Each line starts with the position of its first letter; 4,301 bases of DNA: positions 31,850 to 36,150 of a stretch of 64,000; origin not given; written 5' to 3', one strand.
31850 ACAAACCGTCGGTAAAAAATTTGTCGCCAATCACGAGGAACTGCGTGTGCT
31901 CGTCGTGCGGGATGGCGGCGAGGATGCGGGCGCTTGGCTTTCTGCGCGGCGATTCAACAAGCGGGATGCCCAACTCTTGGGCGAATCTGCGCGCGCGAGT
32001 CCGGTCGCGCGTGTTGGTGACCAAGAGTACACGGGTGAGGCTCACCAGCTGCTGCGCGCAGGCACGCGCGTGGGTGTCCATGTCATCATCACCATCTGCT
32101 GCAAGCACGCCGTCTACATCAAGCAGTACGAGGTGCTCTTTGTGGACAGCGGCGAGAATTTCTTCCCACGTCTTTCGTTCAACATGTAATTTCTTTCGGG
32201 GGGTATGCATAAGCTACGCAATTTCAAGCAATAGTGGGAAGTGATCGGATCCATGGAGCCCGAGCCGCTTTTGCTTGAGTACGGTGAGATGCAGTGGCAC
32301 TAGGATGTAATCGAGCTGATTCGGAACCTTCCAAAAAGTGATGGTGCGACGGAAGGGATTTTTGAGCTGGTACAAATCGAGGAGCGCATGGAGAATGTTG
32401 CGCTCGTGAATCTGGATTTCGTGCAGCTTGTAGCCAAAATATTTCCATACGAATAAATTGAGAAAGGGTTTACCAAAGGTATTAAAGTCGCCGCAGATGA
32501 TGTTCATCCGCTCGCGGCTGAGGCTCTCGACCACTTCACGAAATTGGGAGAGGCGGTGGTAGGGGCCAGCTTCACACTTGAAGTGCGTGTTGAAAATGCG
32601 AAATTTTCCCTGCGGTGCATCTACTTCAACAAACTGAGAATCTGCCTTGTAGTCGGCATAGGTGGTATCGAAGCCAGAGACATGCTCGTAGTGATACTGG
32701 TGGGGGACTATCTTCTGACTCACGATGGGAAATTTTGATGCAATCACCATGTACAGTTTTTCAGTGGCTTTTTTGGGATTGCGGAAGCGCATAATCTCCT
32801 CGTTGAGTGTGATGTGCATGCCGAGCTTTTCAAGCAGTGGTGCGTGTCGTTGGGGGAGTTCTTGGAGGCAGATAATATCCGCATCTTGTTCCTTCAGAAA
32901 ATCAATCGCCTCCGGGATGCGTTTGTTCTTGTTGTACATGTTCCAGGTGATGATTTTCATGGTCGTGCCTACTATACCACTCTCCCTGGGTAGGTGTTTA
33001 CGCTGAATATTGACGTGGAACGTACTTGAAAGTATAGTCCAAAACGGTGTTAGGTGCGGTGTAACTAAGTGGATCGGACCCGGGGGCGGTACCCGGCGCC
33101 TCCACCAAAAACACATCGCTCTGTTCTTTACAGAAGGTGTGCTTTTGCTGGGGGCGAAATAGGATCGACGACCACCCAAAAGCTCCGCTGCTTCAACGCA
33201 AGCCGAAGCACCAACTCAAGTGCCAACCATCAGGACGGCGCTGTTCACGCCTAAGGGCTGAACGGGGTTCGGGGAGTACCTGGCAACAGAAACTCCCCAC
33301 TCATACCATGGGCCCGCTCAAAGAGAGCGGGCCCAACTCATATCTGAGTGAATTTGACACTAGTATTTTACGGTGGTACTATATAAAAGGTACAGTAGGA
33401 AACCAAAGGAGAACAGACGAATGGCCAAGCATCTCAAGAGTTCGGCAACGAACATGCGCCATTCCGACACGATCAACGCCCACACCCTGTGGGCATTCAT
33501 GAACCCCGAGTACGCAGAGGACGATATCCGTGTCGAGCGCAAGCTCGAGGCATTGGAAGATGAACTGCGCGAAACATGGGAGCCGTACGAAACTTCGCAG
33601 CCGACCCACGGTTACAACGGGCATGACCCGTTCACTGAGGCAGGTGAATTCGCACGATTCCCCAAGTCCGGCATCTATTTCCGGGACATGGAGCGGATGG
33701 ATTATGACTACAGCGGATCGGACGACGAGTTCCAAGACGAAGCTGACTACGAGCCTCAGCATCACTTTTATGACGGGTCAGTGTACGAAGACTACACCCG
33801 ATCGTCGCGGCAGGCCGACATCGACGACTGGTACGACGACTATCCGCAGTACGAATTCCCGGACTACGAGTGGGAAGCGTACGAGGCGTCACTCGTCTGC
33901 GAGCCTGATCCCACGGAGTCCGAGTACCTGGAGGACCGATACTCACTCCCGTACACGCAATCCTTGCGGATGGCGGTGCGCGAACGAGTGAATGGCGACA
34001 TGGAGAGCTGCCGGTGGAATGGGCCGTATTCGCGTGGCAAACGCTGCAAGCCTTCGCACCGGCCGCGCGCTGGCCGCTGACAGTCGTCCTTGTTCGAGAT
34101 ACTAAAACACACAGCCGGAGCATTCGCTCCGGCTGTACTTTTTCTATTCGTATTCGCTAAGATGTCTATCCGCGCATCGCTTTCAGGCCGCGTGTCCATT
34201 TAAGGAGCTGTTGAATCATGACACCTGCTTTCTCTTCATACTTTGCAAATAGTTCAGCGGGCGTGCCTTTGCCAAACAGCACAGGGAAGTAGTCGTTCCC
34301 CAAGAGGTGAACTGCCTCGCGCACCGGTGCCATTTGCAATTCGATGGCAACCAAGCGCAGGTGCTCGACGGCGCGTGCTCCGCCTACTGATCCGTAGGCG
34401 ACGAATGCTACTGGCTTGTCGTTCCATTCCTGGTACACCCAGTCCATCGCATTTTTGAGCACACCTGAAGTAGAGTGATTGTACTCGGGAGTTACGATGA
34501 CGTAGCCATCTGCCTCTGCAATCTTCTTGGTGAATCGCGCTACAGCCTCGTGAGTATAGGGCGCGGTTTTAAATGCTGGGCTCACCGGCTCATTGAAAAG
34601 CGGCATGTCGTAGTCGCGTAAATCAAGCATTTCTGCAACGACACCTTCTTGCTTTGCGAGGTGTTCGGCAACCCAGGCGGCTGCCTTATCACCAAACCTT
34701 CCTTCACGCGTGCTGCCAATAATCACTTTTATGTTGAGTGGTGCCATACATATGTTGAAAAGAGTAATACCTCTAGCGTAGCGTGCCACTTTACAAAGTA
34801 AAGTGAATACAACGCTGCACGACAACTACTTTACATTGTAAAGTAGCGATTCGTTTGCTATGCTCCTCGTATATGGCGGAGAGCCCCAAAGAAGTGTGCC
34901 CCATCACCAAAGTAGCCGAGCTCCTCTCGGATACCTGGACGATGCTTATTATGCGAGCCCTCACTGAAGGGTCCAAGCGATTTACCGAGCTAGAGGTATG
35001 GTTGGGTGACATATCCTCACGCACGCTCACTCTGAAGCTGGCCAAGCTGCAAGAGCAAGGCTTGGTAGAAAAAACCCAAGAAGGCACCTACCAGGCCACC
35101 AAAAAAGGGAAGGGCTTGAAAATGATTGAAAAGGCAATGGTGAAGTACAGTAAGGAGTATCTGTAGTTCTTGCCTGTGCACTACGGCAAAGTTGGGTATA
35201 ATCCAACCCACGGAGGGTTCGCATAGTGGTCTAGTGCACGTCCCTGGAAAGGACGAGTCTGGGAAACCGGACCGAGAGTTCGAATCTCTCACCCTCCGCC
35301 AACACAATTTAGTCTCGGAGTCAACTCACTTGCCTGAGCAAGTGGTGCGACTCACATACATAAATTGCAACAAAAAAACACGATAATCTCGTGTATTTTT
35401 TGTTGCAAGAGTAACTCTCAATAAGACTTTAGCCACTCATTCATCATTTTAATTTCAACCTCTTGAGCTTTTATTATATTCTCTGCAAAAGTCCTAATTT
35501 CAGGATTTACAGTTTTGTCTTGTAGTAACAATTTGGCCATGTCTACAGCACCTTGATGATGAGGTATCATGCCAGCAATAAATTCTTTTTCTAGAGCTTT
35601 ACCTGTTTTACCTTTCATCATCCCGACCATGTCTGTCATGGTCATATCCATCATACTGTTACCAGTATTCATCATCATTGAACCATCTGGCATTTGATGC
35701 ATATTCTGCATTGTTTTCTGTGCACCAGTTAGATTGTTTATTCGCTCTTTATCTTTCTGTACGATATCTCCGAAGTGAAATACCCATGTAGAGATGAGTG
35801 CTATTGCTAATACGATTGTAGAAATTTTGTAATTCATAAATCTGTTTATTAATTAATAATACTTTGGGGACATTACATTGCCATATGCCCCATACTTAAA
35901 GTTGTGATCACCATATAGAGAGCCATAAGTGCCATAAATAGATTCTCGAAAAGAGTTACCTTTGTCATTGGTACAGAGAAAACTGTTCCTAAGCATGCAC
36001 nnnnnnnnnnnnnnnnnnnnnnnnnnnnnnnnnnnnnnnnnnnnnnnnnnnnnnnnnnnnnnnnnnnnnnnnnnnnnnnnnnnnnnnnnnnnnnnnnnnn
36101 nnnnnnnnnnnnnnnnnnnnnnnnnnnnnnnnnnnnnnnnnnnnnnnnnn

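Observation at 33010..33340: Circularly permuted (two-piece) tmRNA gene with its own strong promoter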

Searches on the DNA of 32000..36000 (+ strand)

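Call 5: search_dna_similar(query=window:32000-36000:+, collection=phages, mode=distant)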
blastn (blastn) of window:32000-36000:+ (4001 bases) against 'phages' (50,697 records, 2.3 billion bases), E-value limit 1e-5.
Records with a match: 2; places in all: 2; records where one place covers at least 80% of the query: 0.
Best place of each record, by identity: 95-99% 2.
By first word of the organism name: Rhodobacter 1; Bacteriophage 1.
By host as written in the record: Rhodobacter capsulatus YW1 1; - 1.
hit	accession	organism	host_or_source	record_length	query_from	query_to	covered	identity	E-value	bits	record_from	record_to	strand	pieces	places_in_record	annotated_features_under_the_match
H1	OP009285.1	Rhodobacter phage RcRudolph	Rhodobacter capsulatus YW1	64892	1077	1116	1%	95.0%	4e-7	64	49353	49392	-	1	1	hypothetical protein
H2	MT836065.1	Bacteriophage sp.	human fecal samples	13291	1077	1112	1%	97.2%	5e-6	62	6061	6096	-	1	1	record has no annotation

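Call 28: search_dna_similar(query=window:33040-33345:+, collection=plasmids, mode=distant, max_rows=30, max_evalue=0.001)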
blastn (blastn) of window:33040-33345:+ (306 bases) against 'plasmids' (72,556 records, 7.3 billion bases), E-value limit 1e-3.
Records with a match: 17; places in all: 17; records where one place covers at least 80% of the query: 0.
Best place of each record, by identity: 90-95% 10; 80-90% 4; 60-80% 3.
By first word of the organism name: Methylobacterium 5; Paracoccus 5; Sinorhizobium 4; Shinella 1; Pseudorhodobacter 1; Bosea 1.
By predicted mobility (MOB-suite, as given by PLSDB): non-mobilizable 10; mobilizable 4; conjugative 3.
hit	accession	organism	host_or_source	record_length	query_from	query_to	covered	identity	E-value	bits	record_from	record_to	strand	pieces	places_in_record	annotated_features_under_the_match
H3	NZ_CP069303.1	Shinella sp. PSBB067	monoisolate,Minnesota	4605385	17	130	37%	80.7%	1e-17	98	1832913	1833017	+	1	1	none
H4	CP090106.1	Sinorhizobium meliloti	Medicago,Cell culture,Plant nodule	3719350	34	130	32%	80.4%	7e-15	88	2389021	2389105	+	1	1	none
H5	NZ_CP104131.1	Sinorhizobium sp. K101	Phaseolus vulgaris,cell ...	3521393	34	130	32%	80.4%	3e-14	87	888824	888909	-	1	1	none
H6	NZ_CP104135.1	Sinorhizobium sp. C101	Phaseolus vulgaris,cell ...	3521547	34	130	32%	79.4%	4e-12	79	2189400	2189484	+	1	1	none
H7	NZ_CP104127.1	Sinorhizobium sp. M103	Phaseolus vulgaris,cell ...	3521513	34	130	32%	79.4%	4e-12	79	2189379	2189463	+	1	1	none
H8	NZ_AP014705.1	Methylobacterium aquaticum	-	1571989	34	132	32%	76.0%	7e-9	68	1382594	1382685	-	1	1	none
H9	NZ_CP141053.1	Paracoccus denitrificans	-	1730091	22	71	16%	92.0%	2e-9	70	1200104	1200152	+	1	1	none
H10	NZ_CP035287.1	Paracoccus versutus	whole organism,soil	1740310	22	69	16%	93.8%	2e-9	71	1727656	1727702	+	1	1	none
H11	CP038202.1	Paracoccus ferrooxidans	single cell,bioreactor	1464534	22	69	16%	93.8%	2e-9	71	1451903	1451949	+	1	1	none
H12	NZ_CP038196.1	Paracoccus versutus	single cell,soil adjacent to the roots ...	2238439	22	69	16%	93.8%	2e-9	71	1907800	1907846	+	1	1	none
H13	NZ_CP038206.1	Paracoccus pantotrophus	single cell,soil associated with ...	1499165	22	68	15%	93.6%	7e-9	69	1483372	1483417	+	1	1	none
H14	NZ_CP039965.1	Pseudorhodobacter turbinis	single bacterial isolate,Turban shell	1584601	21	68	16%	89.6%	1e-6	62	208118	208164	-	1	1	record has no annotation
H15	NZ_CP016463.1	Bosea sp. RAC05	Microbial isolate,Algal phycosphere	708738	36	77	14%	92.9%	3e-7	64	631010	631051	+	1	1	none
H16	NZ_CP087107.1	Methylobacterium sp. NMS14P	Coffea arabica,Pure culture,root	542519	37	75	13%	94.9%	3e-7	63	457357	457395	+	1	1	none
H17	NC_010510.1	Methylobacterium radiotolerans JCM 2831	-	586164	37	74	12%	94.7%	1e-6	61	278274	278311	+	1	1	none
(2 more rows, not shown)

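Call 29: search_dna_similar(query=window:33040-33345:+, collection=phages, mode=distant, max_rows=30, max_evalue=0.01)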
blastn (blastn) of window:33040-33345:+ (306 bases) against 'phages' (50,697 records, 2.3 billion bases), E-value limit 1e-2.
Records with a match: 7; places in all: 7; records where one place covers at least 80% of the query: 0.
Best place of each record, by identity: 95-99% 1; 90-95% 5; 80-90% 1.
By first word of the organism name: Rhodobacter 3; Mesorhizobium 1; Roseobacter 1; Bacteriophage 1; Ruegeria 1.
By host as written in the record: Rhodobacter capsulatus YW1 2; Ruegeria pomeroyi DSS-3 2; Rhodobacter capsulatus SB1003 1; Mesorhizobium loti R7ANS 1; - 1.
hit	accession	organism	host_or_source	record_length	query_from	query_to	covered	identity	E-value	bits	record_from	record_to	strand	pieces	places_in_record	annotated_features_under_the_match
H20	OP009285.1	Rhodobacter phage RcRudolph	Rhodobacter capsulatus YW1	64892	37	130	24%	93.2%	3e-8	114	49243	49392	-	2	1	hypothetical protein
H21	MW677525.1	Rhodobacter phage RcSimone-Hastad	Rhodobacter capsulatus SB1003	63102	37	130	24%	90.5%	1e-5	105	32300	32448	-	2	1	none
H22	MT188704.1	Mesorhizobium phage Cp1R7A-A1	Mesorhizobium loti R7ANS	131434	36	131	23%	92.8%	2e-4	105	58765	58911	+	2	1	none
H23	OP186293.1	Rhodobacter phage RcXuper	Rhodobacter capsulatus YW1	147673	37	130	23%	91.3%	6e-4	100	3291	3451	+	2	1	none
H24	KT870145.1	Roseobacter phage DSS3P8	Ruegeria pomeroyi DSS-3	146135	37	79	14%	86.0%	2e-3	48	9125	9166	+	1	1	none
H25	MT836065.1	Bacteriophage sp.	human fecal samples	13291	37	72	12%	97.2%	3e-7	62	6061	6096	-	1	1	record has no annotation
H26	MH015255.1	Ruegeria phage vB_RpoS-V10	Ruegeria pomeroyi DSS-3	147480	37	71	11%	91.4%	6e-4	51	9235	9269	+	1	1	none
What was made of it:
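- On Phage-encoded permuted tmRNA: There are no near matches to phage records beyond the conserved RNA blocks (calls 5, 29).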

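Call 30: get_annotated_region(hit=H3, flank=400)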
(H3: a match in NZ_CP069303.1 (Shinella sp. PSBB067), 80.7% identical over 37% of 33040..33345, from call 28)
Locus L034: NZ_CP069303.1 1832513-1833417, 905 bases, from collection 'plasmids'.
description: Shinella sp. PSBB067 plasmid unnamed1, complete sequence
organism: Shinella sp. PSBB067 (NCBI taxid 2715959)
taxonomy: Bacteria; Pseudomonadota; Alphaproteobacteria; Hyphomicrobiales; Rhizobiaceae; Shinella; Shinella sp. PSBB067
host: -; source: monoisolate,Minnesota; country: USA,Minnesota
typing (MOB-suite, as given by PLSDB): non-mobilizable; mating-pair formation MPF_T
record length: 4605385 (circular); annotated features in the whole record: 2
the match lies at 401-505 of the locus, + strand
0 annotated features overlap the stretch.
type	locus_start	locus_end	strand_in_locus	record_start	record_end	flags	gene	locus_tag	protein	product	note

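Call 31: get_annotated_region(hit=H4, flank=400)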
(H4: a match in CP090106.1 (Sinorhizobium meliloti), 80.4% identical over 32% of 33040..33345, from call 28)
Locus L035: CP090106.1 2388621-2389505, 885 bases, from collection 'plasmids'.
description: Sinorhizobium meliloti strain Ak57 plasmid pSymB, complete sequence
organism: Sinorhizobium meliloti (NCBI taxid 382)
taxonomy: Bacteria; Pseudomonadota; Alphaproteobacteria; Hyphomicrobiales; Rhizobiaceae; Sinorhizobium; Sinorhizobium meliloti
host: -; source: Medicago,Cell culture,Plant nodule; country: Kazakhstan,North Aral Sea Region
typing (MOB-suite, as given by PLSDB): non-mobilizable
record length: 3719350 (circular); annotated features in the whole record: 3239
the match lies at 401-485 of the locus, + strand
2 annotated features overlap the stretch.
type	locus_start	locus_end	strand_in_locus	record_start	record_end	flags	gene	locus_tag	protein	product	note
CDS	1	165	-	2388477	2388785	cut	-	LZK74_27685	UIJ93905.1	DUF2853 family protein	-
CDS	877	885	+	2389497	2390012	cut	-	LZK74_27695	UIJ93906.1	SspB family protein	-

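Call 32: get_annotated_region(hit=H8, flank=400)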
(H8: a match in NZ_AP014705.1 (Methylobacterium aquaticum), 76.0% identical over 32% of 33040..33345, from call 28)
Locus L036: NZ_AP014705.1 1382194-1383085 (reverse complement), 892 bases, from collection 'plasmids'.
description: Methylobacterium aquaticum strain MA-22A plasmid pMaq22A_1p, complete sequence
organism: Methylobacterium aquaticum (NCBI taxid 270351)
taxonomy: Bacteria; Pseudomonadota; Alphaproteobacteria; Hyphomicrobiales; Methylobacteriaceae; Methylobacterium; Methylobacterium aquaticum
host: -; source: -; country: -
typing (MOB-suite, as given by PLSDB): mobilizable; relaxase MOBP
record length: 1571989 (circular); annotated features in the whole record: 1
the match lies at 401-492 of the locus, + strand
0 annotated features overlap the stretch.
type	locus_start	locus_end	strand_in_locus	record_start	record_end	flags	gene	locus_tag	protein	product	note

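Call 33: get_annotated_region(hit=H9, flank=400)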
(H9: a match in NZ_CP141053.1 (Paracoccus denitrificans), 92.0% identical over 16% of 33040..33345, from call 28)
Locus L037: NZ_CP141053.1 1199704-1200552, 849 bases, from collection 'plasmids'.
description: Paracoccus denitrificans strain HAMBI_2443 plasmid unnamed1, complete sequence
organism: Paracoccus denitrificans (NCBI taxid 266)
taxonomy: Bacteria; Pseudomonadota; Alphaproteobacteria; Rhodobacterales; Paracoccaceae; Paracoccus; Paracoccus denitrificans
host: -; source: -; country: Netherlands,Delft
typing (MOB-suite, as given by PLSDB): conjugative; replicon rep_cluster_746; relaxase MOBP; mating-pair formation MPF_T
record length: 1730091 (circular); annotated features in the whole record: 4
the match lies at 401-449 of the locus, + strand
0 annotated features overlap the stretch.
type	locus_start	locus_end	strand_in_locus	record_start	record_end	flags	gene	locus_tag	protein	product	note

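Call 34: get_annotated_region(hit=H20, flank=1500)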
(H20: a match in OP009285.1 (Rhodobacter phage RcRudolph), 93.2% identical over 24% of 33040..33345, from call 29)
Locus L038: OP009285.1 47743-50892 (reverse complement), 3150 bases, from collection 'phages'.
description: Rhodobacter phage RcRudolph, complete genome.
organism: Rhodobacter phage RcRudolph (NCBI taxid 2970527)
taxonomy: Viruses; Duplodnaviria; Heunggongvirae; Uroviricota; Caudoviricetes
host: Rhodobacter capsulatus YW1; source: water; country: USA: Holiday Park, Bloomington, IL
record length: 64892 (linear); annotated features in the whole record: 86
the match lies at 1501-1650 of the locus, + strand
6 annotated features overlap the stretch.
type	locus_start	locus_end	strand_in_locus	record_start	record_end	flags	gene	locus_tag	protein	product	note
CDS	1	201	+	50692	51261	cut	-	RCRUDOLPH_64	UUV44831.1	hypothetical protein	-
CDS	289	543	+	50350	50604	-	-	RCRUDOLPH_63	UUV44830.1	hypothetical protein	-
CDS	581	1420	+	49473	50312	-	-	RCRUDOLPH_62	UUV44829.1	HIRAN domain containing protein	-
CDS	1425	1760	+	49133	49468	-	-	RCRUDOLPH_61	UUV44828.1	hypothetical protein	-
CDS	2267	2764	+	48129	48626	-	-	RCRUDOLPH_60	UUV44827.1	hypothetical protein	-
CDS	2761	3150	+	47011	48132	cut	-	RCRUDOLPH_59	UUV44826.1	DNA topoisomerase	-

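Call 35: get_annotated_region(hit=H22, flank=1500)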
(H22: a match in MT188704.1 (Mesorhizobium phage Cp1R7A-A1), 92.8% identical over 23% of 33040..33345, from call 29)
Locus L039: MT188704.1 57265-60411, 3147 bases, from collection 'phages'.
description: Mesorhizobium phage Cp1R7A-A1, complete genome.
organism: Mesorhizobium phage Cp1R7A-A1 (NCBI taxid 2723894)
taxonomy: Viruses; Duplodnaviria; Heunggongvirae; Uroviricota; Caudoviricetes
host: Mesorhizobium loti R7ANS; source: -; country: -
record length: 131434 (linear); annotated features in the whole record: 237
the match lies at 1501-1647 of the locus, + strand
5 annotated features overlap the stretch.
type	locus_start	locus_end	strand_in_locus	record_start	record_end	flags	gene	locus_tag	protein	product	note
CDS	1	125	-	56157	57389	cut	-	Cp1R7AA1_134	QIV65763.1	tRNA splicing ligase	-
CDS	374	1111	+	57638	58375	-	-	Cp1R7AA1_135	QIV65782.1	hypothetical protein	Hypothetical protein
CDS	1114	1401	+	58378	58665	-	-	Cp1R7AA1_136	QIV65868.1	hypothetical protein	Hypothetical protein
CDS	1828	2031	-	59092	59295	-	-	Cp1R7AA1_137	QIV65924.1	hypothetical protein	Hypothetical protein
CDS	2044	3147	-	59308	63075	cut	-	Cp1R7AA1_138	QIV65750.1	hypothetical protein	Hypothetical protein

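Call 37: search_rna_families(sources=[L034, L035, L036, L037, L038, L039, L032], threshold=gathering)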
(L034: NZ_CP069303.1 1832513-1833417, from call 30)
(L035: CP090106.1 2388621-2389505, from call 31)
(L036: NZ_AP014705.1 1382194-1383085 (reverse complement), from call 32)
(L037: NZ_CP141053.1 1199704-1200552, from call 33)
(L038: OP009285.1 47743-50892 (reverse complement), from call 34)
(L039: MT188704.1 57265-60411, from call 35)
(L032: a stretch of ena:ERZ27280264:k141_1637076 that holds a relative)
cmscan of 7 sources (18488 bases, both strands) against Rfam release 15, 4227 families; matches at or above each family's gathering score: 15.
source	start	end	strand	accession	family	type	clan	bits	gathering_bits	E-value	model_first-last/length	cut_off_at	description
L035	315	673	+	RF01849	alpha_tmRNA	Gene;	CL00001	310.4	50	3.2e-90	1-355/355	no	Alphaproteobacteria transfer-messenger RNA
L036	313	677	+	RF01849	alpha_tmRNA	Gene;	CL00001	304.6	50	1.8e-88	1-355/355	no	Alphaproteobacteria transfer-messenger RNA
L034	333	693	+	RF01849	alpha_tmRNA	Gene;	CL00001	303.4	50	4.1e-88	1-355/355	no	Alphaproteobacteria transfer-messenger RNA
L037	325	678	+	RF01849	alpha_tmRNA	Gene;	CL00001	295.1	50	1.4e-85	1-355/355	no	Alphaproteobacteria transfer-messenger RNA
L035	373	588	+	RF04321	tmRNA_permuted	Gene;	-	154.1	47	3.3e-31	1-213/213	no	permuted transfer-messenger RNA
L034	389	608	+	RF04321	tmRNA_permuted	Gene;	-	149.7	47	3.3e-30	1-213/213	no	permuted transfer-messenger RNA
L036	373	593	+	RF04321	tmRNA_permuted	Gene;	-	149.2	47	4.5e-30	1-213/213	no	permuted transfer-messenger RNA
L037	385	593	+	RF04321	tmRNA_permuted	Gene;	-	146.9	47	1.5e-29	1-213/213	no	permuted transfer-messenger RNA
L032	3586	3881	+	RF01849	alpha_tmRNA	Gene;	CL00001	122.9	50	1.4e-33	1-355/355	no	Alphaproteobacteria transfer-messenger RNA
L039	1413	1798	+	RF01849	alpha_tmRNA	Gene;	CL00001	112.2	50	2.4e-30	1-355/355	no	Alphaproteobacteria transfer-messenger RNA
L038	1472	1760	+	RF04321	tmRNA_permuted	Gene;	-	103.6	47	1.2e-19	1-213/213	no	permuted transfer-messenger RNA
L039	1471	1757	+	RF04321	tmRNA_permuted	Gene;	-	99.3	47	1.2e-18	1-213/213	no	permuted transfer-messenger RNA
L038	1439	1803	+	RF01849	alpha_tmRNA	Gene;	CL00001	94.8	50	4.3e-25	1-355/355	no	Alphaproteobacteria transfer-messenger RNA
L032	3635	3834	+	RF04321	tmRNA_permuted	Gene;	-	91.9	47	5.7e-17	1-213/213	no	permuted transfer-messenger RNA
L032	5792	5878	+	RF00005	tRNA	Gene; tRNA;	CL00001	55.9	29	6.7e-10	1-71/71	no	tRNA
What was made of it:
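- On Permuted (two-piece) tmRNA, alpha type (RF01849 / RF04321): This is far below the four cellular alphaproteobacterial controls (295-310 and 147-154 bits; call 37).
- Closest known: Alphaproteobacterial two-piece tmRNA. Different: The score is 123 bits against 295-310 (call 37).
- The Rfam score is low relative to cellular alphaproteobacterial genes (call 37).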
